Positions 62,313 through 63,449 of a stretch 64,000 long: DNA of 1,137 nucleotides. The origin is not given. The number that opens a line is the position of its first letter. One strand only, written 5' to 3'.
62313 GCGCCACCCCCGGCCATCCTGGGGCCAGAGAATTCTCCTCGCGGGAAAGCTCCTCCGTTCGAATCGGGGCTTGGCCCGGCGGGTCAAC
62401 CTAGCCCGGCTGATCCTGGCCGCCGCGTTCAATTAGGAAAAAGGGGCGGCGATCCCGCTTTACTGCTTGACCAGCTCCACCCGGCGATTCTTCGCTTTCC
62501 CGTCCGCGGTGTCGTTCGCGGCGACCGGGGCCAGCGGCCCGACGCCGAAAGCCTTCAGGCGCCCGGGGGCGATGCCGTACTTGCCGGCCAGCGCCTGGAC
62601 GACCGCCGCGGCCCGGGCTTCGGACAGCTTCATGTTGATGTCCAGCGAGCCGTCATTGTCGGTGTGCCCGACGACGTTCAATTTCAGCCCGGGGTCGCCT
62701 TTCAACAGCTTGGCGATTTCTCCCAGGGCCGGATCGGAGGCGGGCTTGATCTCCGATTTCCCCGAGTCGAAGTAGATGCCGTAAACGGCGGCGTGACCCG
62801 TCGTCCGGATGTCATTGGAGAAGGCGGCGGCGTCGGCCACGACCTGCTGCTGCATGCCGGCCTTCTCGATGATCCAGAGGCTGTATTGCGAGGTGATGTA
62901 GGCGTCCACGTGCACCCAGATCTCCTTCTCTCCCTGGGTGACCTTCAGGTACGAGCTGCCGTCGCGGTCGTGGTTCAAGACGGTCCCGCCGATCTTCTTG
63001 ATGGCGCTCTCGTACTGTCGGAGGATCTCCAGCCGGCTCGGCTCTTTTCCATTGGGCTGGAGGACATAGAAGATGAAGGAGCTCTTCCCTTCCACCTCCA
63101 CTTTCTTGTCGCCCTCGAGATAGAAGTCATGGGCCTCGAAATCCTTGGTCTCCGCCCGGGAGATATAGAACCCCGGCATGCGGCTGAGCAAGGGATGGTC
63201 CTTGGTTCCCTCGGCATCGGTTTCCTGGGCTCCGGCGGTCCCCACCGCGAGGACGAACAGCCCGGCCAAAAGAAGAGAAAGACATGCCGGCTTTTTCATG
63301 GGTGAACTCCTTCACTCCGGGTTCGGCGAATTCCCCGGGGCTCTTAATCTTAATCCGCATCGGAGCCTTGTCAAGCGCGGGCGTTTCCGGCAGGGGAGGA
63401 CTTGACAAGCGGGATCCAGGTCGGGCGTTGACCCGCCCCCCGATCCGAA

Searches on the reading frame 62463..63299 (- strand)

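Call 22: search_protein_families(library=pfam, proteins=[window:62463-63299:-], max_evalue=0.001)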
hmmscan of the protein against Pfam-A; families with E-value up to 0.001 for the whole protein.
window:62463-63299:- (279 aa): 2 families
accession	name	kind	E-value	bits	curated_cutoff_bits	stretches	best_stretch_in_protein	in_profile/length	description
PF00691.25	OmpA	-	4e-18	66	27.2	1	176-272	1-98/98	OmpA family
PF05359.17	DUF748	-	0.0002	20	50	0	174-216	880-922/1037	Domain of Unknown Function (DUF748)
